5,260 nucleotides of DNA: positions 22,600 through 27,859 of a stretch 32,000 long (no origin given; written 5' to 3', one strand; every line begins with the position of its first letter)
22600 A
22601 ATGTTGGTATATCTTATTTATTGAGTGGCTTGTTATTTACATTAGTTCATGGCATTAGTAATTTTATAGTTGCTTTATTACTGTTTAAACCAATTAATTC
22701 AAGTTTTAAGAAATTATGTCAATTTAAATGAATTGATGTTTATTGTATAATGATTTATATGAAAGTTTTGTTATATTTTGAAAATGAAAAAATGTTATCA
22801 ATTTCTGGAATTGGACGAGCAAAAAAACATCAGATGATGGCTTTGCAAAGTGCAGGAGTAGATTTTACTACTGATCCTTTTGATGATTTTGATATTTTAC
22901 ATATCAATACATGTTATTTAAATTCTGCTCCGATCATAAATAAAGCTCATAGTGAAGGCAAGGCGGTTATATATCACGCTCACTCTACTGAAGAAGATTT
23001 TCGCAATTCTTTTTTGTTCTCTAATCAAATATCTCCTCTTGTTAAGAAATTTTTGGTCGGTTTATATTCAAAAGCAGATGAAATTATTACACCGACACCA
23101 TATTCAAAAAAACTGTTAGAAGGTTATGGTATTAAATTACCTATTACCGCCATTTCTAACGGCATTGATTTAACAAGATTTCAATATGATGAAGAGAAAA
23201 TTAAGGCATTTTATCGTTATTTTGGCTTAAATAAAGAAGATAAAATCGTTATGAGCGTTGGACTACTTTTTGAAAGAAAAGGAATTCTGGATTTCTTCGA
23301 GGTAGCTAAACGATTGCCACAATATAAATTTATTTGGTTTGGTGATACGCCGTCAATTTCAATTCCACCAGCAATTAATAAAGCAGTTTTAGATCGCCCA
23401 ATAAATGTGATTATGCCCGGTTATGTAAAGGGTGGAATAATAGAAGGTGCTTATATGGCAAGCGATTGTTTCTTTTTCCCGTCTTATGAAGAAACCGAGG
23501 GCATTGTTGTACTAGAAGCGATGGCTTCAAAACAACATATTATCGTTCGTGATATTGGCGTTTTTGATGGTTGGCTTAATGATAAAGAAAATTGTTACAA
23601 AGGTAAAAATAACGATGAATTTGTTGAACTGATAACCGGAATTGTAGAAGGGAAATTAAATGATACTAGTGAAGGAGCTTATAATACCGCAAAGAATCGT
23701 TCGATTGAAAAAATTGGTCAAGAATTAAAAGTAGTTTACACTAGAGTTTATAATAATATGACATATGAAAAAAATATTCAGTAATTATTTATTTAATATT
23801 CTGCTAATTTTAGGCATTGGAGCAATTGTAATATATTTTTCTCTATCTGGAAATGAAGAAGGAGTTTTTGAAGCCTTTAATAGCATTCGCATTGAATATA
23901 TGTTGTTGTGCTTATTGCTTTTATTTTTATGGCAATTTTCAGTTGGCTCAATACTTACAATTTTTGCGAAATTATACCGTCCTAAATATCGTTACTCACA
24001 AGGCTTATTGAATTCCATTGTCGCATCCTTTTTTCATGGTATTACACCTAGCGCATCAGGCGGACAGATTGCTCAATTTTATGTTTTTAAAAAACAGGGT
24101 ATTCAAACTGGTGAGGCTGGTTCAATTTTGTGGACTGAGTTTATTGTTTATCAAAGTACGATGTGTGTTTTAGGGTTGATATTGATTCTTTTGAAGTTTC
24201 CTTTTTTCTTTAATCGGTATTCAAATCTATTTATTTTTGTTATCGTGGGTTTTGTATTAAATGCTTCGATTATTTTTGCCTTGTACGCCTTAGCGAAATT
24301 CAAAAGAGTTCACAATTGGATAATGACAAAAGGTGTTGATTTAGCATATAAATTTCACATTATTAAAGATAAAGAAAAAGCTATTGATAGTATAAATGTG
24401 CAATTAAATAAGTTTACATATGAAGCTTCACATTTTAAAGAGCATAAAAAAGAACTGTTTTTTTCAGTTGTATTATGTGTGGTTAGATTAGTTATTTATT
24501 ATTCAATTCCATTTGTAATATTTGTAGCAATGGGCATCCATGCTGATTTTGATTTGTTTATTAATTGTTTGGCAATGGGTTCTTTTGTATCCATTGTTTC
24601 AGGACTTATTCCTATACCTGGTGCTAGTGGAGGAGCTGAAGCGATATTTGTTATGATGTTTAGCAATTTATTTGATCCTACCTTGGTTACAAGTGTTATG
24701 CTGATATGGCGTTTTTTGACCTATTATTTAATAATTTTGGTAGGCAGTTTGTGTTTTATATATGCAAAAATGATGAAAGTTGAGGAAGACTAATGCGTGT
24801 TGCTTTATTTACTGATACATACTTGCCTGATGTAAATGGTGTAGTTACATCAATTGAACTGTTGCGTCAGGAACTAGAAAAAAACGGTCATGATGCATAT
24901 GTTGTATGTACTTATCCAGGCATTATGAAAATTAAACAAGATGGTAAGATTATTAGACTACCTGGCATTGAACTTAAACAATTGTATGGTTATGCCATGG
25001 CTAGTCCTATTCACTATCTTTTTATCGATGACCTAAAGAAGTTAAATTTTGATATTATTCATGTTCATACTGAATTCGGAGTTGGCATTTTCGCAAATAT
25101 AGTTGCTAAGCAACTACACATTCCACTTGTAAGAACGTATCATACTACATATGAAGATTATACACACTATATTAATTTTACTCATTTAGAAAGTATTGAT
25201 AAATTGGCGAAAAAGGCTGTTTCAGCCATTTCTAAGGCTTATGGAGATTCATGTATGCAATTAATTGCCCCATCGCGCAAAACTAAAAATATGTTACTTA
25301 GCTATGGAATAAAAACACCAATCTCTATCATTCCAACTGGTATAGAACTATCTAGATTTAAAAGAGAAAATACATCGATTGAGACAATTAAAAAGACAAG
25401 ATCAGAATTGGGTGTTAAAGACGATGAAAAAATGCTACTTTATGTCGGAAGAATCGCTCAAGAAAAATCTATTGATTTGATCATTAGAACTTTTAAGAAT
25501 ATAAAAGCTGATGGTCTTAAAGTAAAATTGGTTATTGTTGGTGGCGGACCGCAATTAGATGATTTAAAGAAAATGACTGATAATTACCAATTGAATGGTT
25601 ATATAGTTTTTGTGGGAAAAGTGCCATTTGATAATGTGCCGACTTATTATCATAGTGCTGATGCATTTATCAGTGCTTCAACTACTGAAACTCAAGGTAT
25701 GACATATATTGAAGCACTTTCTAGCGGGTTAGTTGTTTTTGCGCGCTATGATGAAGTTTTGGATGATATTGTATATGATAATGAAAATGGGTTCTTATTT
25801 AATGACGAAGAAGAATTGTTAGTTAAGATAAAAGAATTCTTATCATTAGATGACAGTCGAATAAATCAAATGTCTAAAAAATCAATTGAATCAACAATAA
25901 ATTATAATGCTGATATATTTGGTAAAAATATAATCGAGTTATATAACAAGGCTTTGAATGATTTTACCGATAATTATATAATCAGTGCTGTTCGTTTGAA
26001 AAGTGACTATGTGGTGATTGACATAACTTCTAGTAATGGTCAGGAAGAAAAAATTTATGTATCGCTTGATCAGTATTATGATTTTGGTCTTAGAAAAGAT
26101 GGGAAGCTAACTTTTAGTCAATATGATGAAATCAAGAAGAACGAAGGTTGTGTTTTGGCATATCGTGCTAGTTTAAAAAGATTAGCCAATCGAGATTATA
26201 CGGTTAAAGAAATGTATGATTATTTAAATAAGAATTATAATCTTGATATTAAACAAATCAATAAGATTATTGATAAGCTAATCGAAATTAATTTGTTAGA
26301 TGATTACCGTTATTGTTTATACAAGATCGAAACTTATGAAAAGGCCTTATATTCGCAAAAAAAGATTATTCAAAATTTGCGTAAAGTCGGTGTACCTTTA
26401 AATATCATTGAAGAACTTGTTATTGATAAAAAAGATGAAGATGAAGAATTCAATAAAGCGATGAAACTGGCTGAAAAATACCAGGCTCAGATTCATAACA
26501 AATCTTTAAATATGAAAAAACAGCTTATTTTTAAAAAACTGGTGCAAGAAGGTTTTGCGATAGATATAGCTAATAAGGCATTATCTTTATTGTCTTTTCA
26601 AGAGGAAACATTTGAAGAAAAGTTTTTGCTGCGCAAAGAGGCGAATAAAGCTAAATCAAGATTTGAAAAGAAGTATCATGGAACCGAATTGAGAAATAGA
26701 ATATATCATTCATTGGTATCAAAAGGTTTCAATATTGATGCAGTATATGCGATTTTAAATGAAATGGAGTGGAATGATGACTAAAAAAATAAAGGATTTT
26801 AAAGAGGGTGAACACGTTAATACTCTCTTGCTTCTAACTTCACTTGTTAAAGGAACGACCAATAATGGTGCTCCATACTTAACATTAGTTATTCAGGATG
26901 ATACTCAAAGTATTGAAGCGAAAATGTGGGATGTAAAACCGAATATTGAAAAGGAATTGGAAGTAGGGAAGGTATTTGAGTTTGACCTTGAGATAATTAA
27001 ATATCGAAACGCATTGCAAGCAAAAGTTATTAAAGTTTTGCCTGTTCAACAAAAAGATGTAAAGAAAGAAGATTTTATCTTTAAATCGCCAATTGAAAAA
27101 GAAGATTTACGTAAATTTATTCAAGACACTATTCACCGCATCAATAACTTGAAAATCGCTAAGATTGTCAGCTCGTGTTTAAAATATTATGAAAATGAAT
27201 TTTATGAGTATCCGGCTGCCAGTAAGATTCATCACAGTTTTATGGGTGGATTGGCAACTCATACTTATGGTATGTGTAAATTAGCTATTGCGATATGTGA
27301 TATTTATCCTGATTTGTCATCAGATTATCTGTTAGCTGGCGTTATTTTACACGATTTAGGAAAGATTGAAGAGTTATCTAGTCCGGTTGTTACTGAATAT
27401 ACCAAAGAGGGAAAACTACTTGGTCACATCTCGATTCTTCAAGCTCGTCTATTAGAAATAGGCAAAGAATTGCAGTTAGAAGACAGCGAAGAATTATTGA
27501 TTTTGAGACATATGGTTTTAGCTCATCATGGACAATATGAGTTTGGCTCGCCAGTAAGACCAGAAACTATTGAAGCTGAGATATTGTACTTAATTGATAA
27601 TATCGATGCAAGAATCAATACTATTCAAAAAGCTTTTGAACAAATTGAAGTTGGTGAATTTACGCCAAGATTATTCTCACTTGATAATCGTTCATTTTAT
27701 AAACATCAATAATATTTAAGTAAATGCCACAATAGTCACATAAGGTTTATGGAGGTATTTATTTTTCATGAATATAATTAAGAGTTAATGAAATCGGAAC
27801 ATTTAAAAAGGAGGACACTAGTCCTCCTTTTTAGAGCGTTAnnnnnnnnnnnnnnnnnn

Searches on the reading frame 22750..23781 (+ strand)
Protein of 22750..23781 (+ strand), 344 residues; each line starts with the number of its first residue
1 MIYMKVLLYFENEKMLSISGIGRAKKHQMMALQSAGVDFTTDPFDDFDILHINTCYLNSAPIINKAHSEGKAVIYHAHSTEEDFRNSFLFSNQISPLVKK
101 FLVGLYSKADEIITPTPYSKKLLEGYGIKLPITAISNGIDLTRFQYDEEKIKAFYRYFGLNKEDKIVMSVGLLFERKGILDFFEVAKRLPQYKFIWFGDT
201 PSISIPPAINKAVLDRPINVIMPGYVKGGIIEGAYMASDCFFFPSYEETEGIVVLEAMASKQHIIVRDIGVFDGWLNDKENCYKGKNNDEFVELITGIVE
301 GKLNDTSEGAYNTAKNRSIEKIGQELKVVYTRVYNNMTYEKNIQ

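Call 9: search_protein_families(library=pfam, proteins=[window:22750-23781:+], max_evalue=0.001)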
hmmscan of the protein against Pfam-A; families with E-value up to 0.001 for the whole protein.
window:22750-23781:+ (344 aa): 3 families
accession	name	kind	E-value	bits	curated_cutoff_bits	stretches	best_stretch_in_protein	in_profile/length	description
PF00534.26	Glycos_transf_1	-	7.3e-17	61.9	26.4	1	159-306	10-161/172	Glycosyl transferases group 1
PF13439.12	Glyco_transf_4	-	5.2e-13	49.8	28.5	1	46-143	72-170/170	Glycosyltransferase Family 4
PF13692.12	Glyco_trans_1_4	-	8.9e-13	49.1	27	1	165-295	2-136/142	Glycosyl transferases group 1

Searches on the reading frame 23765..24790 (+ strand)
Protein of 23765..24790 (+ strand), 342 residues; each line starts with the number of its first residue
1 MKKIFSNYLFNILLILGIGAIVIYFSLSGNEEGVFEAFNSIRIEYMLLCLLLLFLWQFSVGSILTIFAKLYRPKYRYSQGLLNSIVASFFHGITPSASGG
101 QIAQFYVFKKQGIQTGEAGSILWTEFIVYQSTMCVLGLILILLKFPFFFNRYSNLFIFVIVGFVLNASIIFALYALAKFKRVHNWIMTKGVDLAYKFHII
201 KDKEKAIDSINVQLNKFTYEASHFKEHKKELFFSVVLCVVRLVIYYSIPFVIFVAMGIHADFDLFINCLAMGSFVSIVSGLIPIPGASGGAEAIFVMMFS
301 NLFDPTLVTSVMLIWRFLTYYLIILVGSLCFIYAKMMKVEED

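Call 9: search_protein_families(library=pfam, proteins=[window:23765-24790:+], max_evalue=0.001)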
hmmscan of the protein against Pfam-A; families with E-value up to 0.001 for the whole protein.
window:23765-24790:+ (342 aa): 1 family
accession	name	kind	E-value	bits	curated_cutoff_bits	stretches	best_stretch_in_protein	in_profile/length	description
PF03706.18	LPG_synthase_TM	-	1.3e-34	120.5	33.4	1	13-327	2-302/302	Lysylphosphatidylglycerol synthase TM region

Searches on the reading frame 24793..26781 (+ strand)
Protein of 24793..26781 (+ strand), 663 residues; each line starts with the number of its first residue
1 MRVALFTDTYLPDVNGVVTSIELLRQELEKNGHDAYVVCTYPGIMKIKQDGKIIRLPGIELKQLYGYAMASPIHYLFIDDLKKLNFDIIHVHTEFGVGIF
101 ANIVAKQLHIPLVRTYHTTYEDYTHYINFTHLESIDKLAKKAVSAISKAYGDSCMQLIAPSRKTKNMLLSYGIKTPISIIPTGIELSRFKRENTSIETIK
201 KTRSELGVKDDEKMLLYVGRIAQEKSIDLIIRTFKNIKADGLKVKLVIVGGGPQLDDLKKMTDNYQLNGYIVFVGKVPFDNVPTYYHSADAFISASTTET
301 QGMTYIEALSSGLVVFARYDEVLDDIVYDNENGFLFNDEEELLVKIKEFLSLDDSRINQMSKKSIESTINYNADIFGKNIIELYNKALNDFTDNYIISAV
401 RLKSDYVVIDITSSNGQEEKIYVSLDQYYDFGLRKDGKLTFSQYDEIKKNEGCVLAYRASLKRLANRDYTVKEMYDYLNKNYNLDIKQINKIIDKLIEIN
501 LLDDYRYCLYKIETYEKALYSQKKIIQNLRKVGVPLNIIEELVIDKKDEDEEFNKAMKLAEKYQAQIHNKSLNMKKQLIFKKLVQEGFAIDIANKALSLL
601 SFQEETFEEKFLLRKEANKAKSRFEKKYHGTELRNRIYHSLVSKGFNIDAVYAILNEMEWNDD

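Call 9: search_protein_families(library=pfam, proteins=[window:24793-26781:+], max_evalue=0.001)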
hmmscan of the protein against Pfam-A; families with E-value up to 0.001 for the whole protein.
window:24793-26781:+ (663 aa): 8 families
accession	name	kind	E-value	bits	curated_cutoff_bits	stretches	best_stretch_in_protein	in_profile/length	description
PF00534.26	Glycos_transf_1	-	2.4e-33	115.5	26.4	1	200-361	3-166/172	Glycosyl transferases group 1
PF13439.12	Glyco_transf_4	-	1.2e-27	97.4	28.5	1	14-188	1-170/170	Glycosyltransferase Family 4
PF13692.12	Glyco_trans_1_4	-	9.3e-25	88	27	1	213-350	2-140/142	Glycosyl transferases group 1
PF21981.2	RecX_HTH3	-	2.4e-07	31.2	26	0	612-655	6-48/48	RecX, third three-helix domain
PF13579.12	Glyco_trans_4_4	-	2.7e-07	31.5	29.7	1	15-182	1-157/158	Glycosyl transferase 4-like domain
PF21982.2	RecX_HTH1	-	2.7e-07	30.9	26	0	456-481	1-26/40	RecX, first three-helix domain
PF13477.12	Glyco_trans_4_2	-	1.5e-05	25.6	23.4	1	10-119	4-109/139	Glycosyl transferase 4-like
PF13524.12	Glyco_trans_1_2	-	0.00011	22.7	25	1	245-367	16-128/144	Glycosyl transferase-like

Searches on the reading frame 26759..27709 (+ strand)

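Call 9: search_protein_families(library=pfam, proteins=[window:26759-27709:+], max_evalue=0.001)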
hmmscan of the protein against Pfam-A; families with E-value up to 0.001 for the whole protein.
window:26759-27709:+ (317 aa): 1 family
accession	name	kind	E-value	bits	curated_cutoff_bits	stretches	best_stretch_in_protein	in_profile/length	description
PF01966.28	HD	-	1.7e-11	44.9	22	1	166-284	2-115/116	HD domain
